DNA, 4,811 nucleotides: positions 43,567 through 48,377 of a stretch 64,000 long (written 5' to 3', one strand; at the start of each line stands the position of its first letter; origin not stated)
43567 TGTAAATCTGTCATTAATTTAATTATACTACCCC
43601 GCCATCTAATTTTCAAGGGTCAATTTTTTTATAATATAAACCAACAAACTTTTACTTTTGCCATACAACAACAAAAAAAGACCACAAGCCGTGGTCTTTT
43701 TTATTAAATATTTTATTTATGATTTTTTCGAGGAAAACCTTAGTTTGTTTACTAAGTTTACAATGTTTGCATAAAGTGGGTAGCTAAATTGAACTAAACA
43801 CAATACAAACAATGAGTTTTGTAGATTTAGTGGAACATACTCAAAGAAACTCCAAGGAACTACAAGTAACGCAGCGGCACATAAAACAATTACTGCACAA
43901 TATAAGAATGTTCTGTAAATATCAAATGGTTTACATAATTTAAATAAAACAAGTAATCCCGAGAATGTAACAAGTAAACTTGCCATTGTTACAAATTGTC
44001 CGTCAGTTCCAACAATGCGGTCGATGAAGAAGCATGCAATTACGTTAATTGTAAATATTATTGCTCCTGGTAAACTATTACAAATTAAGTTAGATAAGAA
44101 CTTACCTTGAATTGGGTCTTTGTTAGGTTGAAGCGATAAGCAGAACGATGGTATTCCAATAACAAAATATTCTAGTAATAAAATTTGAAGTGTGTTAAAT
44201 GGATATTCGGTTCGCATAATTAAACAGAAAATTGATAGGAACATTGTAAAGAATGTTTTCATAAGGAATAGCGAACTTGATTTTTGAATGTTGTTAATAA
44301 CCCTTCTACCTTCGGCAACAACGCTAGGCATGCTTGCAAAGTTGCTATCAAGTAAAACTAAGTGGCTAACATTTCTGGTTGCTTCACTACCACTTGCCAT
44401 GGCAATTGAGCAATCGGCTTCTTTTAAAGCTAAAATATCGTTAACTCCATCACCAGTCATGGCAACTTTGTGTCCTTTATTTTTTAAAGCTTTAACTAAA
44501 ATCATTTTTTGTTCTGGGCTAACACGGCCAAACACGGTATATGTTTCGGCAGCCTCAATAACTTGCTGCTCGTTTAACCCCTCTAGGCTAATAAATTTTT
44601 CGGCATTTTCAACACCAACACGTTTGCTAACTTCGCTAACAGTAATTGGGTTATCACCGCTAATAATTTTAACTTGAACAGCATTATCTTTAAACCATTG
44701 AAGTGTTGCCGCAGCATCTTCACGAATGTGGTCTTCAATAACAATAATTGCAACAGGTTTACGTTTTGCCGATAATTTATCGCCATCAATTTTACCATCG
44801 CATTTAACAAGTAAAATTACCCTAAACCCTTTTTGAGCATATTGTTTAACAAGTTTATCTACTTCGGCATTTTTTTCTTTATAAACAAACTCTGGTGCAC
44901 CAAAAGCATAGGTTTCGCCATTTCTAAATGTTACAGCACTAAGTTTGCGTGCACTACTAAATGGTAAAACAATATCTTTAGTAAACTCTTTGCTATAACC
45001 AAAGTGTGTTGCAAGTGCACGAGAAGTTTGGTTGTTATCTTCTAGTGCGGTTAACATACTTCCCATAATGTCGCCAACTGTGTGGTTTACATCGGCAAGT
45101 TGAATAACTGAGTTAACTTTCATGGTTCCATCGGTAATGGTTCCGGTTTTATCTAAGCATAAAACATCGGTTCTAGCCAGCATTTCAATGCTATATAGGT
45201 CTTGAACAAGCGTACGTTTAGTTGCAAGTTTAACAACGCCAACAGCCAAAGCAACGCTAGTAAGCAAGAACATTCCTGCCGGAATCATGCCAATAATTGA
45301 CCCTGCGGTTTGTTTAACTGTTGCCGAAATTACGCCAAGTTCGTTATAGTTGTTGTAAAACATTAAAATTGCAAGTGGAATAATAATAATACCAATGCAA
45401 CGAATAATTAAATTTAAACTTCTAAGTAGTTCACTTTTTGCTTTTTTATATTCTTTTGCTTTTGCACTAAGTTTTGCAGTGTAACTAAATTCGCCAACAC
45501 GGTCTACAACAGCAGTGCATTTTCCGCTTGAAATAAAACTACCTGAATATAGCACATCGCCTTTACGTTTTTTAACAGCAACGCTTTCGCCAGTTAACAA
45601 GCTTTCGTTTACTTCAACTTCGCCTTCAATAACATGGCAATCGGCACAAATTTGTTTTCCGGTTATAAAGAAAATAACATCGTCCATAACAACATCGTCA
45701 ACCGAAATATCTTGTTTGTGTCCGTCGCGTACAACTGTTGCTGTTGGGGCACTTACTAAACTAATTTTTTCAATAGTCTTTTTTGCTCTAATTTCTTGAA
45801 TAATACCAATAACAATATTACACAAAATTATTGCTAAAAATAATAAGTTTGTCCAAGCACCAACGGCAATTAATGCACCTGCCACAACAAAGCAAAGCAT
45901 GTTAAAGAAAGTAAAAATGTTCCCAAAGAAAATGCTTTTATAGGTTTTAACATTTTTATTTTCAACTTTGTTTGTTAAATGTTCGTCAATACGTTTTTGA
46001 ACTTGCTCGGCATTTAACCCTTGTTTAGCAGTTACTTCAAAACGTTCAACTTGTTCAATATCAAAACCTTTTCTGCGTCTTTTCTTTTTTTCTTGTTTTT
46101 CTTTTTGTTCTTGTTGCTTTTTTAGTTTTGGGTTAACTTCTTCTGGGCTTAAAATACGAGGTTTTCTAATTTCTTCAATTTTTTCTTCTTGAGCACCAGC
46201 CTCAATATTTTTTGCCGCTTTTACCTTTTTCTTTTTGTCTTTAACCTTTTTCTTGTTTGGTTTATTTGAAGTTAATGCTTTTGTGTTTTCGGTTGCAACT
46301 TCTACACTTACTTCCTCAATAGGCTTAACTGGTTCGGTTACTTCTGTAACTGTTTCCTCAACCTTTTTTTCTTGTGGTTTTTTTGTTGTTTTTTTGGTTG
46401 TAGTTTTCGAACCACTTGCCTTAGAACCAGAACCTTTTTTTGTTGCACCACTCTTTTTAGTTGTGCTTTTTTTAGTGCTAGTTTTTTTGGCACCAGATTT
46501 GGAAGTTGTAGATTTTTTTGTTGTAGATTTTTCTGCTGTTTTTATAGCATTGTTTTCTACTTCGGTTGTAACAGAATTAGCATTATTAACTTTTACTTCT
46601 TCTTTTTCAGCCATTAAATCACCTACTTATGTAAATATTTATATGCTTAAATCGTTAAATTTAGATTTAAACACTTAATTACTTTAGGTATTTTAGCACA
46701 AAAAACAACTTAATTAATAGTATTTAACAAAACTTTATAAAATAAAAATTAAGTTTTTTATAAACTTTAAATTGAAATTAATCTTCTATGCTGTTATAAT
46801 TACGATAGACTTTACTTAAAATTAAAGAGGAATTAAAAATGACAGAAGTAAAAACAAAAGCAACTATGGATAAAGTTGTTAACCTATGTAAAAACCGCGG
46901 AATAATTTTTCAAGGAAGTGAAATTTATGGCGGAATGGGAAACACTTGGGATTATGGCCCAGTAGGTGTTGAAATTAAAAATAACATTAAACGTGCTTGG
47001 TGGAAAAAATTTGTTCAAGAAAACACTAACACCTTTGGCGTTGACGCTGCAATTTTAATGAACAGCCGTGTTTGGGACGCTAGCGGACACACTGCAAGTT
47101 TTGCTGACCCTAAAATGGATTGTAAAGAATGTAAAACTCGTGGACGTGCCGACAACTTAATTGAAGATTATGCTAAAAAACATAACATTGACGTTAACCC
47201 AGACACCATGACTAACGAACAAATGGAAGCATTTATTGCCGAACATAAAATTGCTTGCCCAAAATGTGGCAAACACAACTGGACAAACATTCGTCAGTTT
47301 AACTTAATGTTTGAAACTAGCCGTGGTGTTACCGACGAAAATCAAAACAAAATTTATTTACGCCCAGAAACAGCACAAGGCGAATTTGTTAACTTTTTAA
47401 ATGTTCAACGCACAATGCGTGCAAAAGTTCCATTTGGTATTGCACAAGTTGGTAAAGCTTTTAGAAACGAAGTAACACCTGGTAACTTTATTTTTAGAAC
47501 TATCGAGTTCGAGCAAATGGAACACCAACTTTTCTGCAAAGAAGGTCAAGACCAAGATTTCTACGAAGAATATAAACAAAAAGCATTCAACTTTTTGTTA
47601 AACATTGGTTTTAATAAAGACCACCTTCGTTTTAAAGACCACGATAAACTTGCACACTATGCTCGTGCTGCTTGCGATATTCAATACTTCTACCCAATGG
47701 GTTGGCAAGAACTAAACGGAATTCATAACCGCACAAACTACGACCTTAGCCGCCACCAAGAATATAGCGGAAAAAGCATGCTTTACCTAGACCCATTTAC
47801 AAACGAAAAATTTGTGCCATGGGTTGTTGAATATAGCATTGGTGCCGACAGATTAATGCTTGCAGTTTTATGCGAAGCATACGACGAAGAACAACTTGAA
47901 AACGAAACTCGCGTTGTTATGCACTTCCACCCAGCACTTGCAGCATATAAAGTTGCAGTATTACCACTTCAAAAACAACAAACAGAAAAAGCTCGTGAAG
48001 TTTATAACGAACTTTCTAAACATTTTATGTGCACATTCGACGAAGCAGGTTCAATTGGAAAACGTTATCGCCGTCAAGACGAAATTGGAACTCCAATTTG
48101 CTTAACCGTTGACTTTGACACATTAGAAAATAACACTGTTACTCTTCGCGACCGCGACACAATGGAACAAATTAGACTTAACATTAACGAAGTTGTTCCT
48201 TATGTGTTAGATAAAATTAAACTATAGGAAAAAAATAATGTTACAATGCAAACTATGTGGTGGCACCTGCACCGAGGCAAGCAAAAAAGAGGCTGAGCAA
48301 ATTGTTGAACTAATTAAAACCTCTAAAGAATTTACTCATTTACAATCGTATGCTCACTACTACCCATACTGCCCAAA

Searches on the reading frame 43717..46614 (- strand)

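Call 68: search_protein_families(library=pfam, proteins=[window:43717-46614:-], max_evalue=0.00001)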
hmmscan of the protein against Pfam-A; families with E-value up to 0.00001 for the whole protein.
window:43717-46614:- (965 aa): 3 families
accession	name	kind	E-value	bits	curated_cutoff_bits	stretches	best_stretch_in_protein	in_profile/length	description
PF00122.25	E1-E2_ATPase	-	1.2e-41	142.6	28.1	1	288-466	3-181/181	E1-E2 ATPase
PF00702.32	Hydrolase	-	5.1e-21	76.4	26.4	1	483-734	2-191/191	haloacid dehalogenase-like hydrolase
PF00690.31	Cation_ATPase_N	-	8.4e-06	25.8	20.4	0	189-245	10-66/69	Cation transporter/ATPase, N-terminus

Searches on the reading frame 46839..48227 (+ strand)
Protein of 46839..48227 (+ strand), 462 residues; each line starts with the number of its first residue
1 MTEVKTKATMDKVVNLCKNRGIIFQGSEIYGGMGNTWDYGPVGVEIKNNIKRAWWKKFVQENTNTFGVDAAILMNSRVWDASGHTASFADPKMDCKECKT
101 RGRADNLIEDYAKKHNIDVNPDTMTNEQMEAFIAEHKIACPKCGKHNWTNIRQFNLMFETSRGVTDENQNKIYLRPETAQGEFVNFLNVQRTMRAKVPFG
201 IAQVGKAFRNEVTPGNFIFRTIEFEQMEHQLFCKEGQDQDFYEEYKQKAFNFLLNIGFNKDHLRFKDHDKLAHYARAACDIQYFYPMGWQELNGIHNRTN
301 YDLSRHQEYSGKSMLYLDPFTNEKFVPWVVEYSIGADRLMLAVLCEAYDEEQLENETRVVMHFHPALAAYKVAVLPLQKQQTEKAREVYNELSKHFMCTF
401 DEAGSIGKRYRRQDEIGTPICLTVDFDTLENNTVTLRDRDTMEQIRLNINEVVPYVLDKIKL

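Call 68: search_protein_families(library=pfam, proteins=[window:46839-48227:+], max_evalue=0.00001)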
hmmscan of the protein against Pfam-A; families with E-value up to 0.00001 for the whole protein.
window:46839-48227:+ (462 aa): 2 families
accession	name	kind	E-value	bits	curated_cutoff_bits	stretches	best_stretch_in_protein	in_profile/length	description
PF03129.25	HGTP_anticodon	-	2.1e-24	85.9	21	1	371-458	1-93/94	Anticodon binding domain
PF00587.30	tRNA-synt_2b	-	1.2e-11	45.4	29.3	1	164-344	3-176/179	tRNA synthetase class II core domain (G, H, P, S and T)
